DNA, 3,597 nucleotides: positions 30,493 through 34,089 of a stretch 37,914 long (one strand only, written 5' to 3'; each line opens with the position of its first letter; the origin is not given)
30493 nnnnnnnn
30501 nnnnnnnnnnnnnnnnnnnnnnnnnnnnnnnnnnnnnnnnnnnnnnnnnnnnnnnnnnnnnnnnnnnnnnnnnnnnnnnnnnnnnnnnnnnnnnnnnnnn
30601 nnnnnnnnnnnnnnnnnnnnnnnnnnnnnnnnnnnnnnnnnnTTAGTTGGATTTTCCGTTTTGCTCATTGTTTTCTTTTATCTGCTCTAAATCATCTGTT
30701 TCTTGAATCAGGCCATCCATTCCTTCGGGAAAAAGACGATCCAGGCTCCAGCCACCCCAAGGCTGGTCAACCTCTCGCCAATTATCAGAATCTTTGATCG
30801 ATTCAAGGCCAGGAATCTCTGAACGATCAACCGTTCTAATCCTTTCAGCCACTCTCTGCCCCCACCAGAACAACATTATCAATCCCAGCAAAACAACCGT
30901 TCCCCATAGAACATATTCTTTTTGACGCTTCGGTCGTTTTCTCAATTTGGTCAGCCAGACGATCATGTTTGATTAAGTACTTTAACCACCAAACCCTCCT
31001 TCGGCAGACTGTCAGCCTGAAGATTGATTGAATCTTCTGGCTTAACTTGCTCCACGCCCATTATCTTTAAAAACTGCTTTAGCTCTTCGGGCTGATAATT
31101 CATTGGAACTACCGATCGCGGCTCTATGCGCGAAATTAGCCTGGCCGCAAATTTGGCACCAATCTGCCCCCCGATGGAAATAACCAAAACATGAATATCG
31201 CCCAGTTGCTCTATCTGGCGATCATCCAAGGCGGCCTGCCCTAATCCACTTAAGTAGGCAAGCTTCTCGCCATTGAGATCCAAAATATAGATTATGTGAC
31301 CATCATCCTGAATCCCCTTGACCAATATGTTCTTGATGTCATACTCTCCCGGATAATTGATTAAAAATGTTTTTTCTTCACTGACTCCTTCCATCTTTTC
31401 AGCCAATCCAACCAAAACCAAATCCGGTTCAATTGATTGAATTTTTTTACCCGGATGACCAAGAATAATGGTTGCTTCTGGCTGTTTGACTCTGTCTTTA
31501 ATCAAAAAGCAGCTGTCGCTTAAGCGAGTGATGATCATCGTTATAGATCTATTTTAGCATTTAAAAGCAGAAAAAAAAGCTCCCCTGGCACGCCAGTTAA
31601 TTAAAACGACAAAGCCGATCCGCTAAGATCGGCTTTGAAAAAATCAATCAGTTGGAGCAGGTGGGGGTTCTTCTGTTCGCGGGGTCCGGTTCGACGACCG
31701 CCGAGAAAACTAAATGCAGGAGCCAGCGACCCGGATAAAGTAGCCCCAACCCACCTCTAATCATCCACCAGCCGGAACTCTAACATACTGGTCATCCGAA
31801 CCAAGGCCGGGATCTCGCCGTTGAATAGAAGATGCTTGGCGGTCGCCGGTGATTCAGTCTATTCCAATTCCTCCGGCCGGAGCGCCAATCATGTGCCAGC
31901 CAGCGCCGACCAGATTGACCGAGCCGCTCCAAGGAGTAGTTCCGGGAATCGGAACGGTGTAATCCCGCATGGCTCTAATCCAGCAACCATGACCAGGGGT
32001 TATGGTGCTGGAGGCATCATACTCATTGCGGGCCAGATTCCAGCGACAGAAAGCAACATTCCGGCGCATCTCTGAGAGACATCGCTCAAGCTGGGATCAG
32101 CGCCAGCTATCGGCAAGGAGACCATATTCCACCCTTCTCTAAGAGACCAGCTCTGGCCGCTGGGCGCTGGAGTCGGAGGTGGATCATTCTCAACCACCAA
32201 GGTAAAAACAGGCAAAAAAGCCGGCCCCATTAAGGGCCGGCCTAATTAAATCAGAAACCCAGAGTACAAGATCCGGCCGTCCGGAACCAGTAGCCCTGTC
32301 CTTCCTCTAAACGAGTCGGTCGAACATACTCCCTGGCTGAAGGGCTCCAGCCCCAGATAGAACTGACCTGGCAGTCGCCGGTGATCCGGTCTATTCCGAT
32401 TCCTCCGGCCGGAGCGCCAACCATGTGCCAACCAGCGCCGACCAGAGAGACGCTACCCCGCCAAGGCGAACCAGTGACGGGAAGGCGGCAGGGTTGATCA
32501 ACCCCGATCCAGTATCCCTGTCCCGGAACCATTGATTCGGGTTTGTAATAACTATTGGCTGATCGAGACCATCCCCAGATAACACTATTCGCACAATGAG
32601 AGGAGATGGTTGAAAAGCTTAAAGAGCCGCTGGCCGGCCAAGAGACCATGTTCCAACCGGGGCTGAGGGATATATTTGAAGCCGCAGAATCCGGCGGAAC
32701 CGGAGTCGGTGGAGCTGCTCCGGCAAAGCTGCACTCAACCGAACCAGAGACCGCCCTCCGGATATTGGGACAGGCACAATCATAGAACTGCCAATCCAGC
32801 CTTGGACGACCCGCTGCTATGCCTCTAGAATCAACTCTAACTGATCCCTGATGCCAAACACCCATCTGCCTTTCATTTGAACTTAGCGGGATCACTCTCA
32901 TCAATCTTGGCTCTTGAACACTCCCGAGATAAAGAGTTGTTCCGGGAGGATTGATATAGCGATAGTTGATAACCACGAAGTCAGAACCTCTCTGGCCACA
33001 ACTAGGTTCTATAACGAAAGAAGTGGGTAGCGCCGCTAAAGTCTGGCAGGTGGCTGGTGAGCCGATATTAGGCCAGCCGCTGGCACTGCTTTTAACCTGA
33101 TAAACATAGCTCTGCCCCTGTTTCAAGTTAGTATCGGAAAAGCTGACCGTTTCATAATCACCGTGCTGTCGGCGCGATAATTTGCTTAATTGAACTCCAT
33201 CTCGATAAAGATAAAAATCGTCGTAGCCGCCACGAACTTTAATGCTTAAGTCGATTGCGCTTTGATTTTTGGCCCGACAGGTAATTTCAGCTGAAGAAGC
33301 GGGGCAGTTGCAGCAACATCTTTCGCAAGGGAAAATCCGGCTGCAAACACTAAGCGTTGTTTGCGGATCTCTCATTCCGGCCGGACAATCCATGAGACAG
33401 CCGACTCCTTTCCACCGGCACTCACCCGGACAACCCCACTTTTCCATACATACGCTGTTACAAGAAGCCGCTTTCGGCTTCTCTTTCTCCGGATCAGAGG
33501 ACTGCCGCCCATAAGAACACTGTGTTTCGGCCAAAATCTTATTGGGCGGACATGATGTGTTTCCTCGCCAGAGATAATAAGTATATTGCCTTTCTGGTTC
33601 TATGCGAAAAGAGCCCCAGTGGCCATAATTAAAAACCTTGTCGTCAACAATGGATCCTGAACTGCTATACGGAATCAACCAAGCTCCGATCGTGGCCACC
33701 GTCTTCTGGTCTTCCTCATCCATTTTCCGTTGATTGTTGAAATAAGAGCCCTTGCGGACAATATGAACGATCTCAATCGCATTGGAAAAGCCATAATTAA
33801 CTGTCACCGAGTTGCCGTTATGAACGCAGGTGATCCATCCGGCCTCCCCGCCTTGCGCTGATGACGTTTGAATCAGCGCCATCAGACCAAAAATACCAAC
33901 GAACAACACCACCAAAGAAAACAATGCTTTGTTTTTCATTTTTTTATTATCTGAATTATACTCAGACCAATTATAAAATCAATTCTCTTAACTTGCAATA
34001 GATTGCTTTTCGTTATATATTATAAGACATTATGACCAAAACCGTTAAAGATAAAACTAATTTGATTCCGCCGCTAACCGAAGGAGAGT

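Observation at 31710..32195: Promoterless, degenerate copy of a surface-protein 3' end parked just beyond its terminator: decaying duplication or silent recombination cassette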

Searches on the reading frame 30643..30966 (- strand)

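Call 6: search_protein_families(library=pfam, proteins=[window:30643-30966:-], max_evalue=1)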
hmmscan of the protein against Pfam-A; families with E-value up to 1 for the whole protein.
window:30643-30966:- (107 aa): 2 families
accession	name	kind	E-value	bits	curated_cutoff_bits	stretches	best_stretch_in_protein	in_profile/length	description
PF20087.4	DUF6479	-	0.098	13.5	25.4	1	19-42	24-47/120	Family of unknown function (DUF6479)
PF25221.1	5TMH_Lnb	-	0.21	12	25.2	1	6-42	84-121/144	Lnb transmembrane domain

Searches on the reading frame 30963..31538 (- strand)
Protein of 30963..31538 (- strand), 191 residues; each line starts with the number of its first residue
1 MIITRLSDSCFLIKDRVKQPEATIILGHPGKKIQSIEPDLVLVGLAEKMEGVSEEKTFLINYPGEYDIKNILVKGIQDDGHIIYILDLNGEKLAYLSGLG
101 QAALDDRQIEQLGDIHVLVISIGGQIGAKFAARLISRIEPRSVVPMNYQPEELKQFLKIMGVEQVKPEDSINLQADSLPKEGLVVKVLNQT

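Call 6: search_protein_families(library=pfam, proteins=[window:30963-31538:-], max_evalue=1)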
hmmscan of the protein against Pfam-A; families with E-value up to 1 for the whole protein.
window:30963-31538:- (191 aa): 1 family
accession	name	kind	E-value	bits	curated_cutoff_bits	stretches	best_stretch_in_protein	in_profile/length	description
PF13483.12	Lactamase_B_3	-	4.6e-11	43.4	24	1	3-146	2-159/160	Beta-lactamase superfamily domain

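Call 45: find_related_loci(query=A2, collection=metagenome_contigs, flank=8000)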
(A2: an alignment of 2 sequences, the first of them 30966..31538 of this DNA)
Query A2 (191 aa) in metagenome_contigs; peptide patterns used: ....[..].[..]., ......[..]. (x = any residue, [..] = any of these).
335 stretches matched a pattern; 8 encode a relative of the query (tblastn E <= 1e-3); 8 distinct loci.
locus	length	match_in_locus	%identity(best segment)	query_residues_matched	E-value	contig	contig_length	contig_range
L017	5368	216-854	32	1-189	9e-25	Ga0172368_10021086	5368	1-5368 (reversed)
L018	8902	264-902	31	1-189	6e-24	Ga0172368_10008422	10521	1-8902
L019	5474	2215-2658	34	58-185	2e-22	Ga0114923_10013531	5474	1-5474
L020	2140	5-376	33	63-181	1e-20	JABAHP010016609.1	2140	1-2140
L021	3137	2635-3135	35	1-149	2e-20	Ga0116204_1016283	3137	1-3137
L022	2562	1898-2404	29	1-155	1e-11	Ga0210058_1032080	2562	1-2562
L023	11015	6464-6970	29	1-155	1e-11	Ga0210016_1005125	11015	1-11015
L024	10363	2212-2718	29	1-155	1e-11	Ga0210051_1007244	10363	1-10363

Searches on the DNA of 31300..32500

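Call 64: search_rna_families(source=window, start=31300, end=32500, threshold=evalue, max_evalue=1)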
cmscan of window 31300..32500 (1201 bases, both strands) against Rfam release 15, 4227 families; matches with E-value up to 1: 3.
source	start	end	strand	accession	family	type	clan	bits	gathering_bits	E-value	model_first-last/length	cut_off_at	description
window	32457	32481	-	RF03131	L25-Gammaproteobacteria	Cis-reg; leader;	-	25.3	34.1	0.0058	1-26/26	no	L25-Gammaproteobacteria ribosomal protein leader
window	32210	32268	-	RF02676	Esr41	Gene; sRNA;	-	20.8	102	0.33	1-74/74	no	Enterohemorrhagic E. coli sRNA 41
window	32212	32268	-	RF02278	Betaproteobacteria_toxic_sRNA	Gene; sRNA;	-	19.1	50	0.52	1-64/64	no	Betaproteobacteria toxic small RNA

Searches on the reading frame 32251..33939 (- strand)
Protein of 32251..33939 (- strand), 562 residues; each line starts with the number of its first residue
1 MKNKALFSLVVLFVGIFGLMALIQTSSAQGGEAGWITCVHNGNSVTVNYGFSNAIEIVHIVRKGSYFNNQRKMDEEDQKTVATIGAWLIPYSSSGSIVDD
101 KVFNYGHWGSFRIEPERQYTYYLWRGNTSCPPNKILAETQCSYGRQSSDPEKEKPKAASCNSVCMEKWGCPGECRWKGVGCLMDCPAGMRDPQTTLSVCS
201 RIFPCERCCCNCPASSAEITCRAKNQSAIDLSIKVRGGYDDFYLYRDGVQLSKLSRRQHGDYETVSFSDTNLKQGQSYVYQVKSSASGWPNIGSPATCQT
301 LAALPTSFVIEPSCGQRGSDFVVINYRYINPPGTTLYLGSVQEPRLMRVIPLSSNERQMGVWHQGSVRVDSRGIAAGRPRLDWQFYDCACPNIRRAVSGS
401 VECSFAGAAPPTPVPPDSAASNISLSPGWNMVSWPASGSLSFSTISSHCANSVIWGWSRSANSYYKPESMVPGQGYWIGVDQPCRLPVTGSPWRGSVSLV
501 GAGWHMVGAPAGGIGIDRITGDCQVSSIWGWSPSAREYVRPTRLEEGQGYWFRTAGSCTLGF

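Call 6: search_protein_families(library=pfam, proteins=[window:32251-33939:-], max_evalue=1)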
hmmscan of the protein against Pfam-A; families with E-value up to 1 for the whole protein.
window:32251-33939:- (562 aa): 1 family
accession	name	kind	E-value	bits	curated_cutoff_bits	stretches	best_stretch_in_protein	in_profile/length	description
PF09129.16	Chol_subst-bind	-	0.046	13.3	25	0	526-544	117-135/321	Cholesterol oxidase, substrate-binding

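Call 10: find_homologous_proteins(query=window:32254-33939:-)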
Query window:32254-33939:- (562 aa): 2 proteins with E <= 0.001 among 8000 candidates.
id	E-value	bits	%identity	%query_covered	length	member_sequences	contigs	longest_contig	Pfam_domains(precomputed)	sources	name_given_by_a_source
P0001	0.0e+0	1335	100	100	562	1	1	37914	-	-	-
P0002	3.2e-154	533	43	100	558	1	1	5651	-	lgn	-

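Call 11: find_encoding_contigs(protein=P0002, flank=10000)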
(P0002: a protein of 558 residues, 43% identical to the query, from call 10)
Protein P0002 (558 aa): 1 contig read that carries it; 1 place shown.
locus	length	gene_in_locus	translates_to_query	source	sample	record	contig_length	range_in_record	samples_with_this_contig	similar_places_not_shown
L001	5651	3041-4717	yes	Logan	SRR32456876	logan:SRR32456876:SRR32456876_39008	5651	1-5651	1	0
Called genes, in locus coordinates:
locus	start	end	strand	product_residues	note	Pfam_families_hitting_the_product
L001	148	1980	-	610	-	PF06480:FtsH_ext, PF00004:AAA, PF17862:AAA_lid_3, PF01434:Peptidase_M41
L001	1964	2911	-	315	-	PF00575:S1, PF23459:S1_RRP5 (faint), PF00575:S1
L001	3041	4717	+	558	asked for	-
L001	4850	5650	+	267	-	?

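Call 12: find_encoding_contigs(protein=P0001, flank=10000)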
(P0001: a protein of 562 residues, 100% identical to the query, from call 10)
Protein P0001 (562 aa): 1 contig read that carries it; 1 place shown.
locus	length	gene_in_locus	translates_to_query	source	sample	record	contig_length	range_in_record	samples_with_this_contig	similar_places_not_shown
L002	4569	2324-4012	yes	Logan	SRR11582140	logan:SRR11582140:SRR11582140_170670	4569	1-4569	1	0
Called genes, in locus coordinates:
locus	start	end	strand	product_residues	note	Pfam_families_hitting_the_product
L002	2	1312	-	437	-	?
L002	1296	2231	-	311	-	PF00575:S1, PF23459:S1_RRP5 (faint), PF00575:S1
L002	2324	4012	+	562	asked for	-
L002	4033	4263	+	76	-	-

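Call 20: find_homologous_proteins(query=window:32254-33939:-, region=400-562, max_evalue=0.01)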
Query window:32254-33939:-, residues 400-562 (163 aa): 3 proteins with E <= 0.01 among 402 candidates.
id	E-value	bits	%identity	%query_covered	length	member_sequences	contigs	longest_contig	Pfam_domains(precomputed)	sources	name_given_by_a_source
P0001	1.6e-104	365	100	100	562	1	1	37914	-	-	-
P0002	4.5e-47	178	54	100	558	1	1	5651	-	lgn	-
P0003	1.2e-5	43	30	88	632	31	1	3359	PF18962.8,PF13860.13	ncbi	-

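Call 38: search_protein_families(library=ncbifam, proteins=[window:32254-33939:-, L001:4850-5650:+], max_evalue=1)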
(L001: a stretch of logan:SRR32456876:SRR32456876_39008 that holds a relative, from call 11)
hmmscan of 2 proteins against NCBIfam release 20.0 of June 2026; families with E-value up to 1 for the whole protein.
window:32254-33939:- (562 aa): 0 families

L001:4850-5650:+ (267 aa): 0 families

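Call 39: search_protein_families(library=pfam, proteins=[L001:4850-5650:+], max_evalue=0.1)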
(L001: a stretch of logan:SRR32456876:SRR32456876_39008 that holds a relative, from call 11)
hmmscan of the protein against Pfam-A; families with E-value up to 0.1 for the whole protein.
L001:4850-5650:+ (267 aa): 1 family
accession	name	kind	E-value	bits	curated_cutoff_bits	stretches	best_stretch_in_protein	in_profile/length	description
PF16656.11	Pur_ac_phosph_N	-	0.026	15.5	30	1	69-115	41-87/93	Purple acid Phosphatase, N-terminal domain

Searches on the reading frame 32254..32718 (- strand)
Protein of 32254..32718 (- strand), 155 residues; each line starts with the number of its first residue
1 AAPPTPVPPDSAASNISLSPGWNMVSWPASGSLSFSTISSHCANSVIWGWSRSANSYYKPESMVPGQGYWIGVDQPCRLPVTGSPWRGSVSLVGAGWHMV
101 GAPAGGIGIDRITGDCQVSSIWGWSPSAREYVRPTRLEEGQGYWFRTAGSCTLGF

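Call 24: search_protein_representatives(protein=window:32254-32718:-)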
Query: 155 residues. Proteins with E-value up to 0.001 (for the whole library): 2715; up to 1e-10: 331; up to 1e-30: 2. The best 150 are listed.
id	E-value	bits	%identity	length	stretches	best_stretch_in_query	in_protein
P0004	8.7e-50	185.3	61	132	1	24-155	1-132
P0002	8.8e-47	175.5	55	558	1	5-155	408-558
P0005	5.6e-26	107.8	29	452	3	11-154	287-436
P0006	7.0e-26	107.4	41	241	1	5-154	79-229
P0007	2.4e-24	102.4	34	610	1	3-154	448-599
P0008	3.0e-23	98.9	34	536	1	3-152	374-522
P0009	1.8e-22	96.4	38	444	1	16-155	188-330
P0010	3.2e-22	95.5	40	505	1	11-154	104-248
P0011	1.3e-21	93.5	39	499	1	6-154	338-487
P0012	2.4e-21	92.7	31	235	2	6-154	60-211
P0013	7.2e-21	91.1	37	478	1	5-154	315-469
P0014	7.8e-21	91.0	37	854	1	7-154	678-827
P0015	2.5e-20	89.3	37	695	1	3-154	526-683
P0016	2.8e-20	89.2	36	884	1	8-153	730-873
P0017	2.8e-20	89.2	37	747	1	15-154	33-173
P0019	6.5e-20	88.0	38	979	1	2-153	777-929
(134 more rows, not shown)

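Call 26: find_encoding_contigs(protein=P0004, flank=10000)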
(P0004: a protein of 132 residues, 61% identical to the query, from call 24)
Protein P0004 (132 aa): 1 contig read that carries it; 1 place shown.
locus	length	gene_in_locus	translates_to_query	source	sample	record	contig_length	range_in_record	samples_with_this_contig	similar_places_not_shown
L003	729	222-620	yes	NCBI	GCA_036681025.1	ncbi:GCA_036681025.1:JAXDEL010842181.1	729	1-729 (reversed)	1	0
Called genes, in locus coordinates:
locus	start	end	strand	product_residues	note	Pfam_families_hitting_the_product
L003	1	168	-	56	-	?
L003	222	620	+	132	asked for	-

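Call 33: find_encoding_contigs(protein=P0009, flank=10000)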
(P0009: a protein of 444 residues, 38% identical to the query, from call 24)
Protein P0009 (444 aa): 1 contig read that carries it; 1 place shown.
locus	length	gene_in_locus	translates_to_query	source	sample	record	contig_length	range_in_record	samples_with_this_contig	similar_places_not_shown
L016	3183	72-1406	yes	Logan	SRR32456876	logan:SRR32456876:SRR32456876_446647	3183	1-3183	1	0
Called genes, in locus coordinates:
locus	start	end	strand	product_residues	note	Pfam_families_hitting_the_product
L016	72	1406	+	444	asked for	-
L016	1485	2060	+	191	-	PF13483:Lactamase_B_3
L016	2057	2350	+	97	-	-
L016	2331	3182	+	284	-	?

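Call 38: search_protein_families(library=ncbifam, proteins=[P0009], max_evalue=1)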
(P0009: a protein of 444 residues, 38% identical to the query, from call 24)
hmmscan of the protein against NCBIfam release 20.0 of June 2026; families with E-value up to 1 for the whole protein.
P0009 (444 aa): 0 families

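Call 39: search_protein_families(library=pfam, proteins=[P0009, P0007, P0019, P0005], max_evalue=0.1)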
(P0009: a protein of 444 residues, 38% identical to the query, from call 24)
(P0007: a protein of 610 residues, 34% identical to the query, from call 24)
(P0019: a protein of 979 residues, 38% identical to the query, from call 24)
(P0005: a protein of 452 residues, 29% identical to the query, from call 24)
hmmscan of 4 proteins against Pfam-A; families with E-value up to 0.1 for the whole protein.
P0009 (444 aa): 0 families

P0007 (610 aa): 6 families
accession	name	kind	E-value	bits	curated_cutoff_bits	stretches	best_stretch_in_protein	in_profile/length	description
PF18911.6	PKD_4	-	5.9e-09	36.3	27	1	126-221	1-85/85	PKD domain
PF00801.26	PKD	-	2.1e-07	31.2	23.5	1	182-218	43-78/80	PKD domain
PF22352.2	K319L-like_PKD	-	0.0049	17.3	27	1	172-221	37-84/84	K319L-like, PKD domain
PF17963.7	Big_9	-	0.0067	17.7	23.6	1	126-219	1-88/89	Bacterial Ig domain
PF16403.11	Bact_surface_Ig-like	-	0.066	13.7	27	0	193-221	43-71/71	Bacterial surface protein, Ig-like domain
PF19271.4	Nis1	-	0.1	13.7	27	0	130-220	4-93/114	Nis1 family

P0019 (979 aa): 23 families
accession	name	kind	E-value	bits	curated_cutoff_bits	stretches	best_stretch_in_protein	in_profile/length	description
PF18911.6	PKD_4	-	2.3e-45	153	27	4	27-111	1-83/85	PKD domain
PF00801.26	PKD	-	1e-26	93.2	23.5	4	352-432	8-77/80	PKD domain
PF17963.7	Big_9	-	2.7e-17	63.9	23.6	4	242-332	1-88/89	Bacterial Ig domain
PF16403.11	Bact_surface_Ig-like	-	3.9e-14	52.9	27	4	307-334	44-71/71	Bacterial surface protein, Ig-like domain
PF22352.2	K319L-like_PKD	-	1.2e-10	41.7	27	3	55-112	23-83/84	K319L-like, PKD domain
PF19077.6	Big_13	-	1.1e-07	32.7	27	2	582-626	55-100/102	Bacterial Ig-like domain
PF15418.12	DUF4625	-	1.1e-07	32.6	27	0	409-434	103-128/131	Domain of unknown function (DUF4625)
PF07705.17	CARDB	-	7.3e-07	29.8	22.7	1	144-229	15-100/101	CARDB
PF11141.13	DUF2914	-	5e-06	26.6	23.6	0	256-276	35-55/62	Protein of unknown function (DUF2914)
PF18981.6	InlK_D3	-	7.2e-06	26.4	25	0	599-626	47-75/75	Internalin K domain (D3/D4)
PF18994.6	Prophage_tailD1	-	3.5e-05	24.3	23.6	0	402-426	18-42/84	Prophage endopeptidase tail N-terminal domain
PF08329.16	ChitinaseA_N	-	6.4e-05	23.1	21.2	0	278-347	55-120/133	Chitinase A, N-terminal domain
PF17892.7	Cadherin_5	-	0.0015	18.8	26.5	1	267-335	32-98/98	Cadherin-like domain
PF04234.18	CopC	-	0.0025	19.2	23.3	0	391-429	45-85/92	CopC domain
PF01105.29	EMP24_GP25L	-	0.0075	16.8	25.9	0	394-432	55-92/182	emp24/gp25L/p24 family/GOLD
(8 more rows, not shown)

P0005 (452 aa): 3 families
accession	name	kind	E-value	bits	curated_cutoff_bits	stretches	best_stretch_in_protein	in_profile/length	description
PF13290.12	CHB_HEX_C_1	-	6.4e-23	80.9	22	1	212-277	1-66/67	Chitobiase/beta-hexosaminidase C-terminal domain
PF13287.12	Fn3_assoc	-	3.2e-17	62.8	23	1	223-281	1-59/59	Fn3 associated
PF07262.16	CdiI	-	0.094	13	25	0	52-80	100-128/155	CDI immunity protein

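Call 65: find_homologous_proteins(query=P0009, max_evalue=0.001)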
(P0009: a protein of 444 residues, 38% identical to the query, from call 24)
Query P0009 (444 aa): 1 proteins with E <= 0.001 among 4739 candidates.
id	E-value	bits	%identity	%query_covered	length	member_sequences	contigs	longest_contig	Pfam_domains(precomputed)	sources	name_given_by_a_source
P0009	0.0e+0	1045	100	100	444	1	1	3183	-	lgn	-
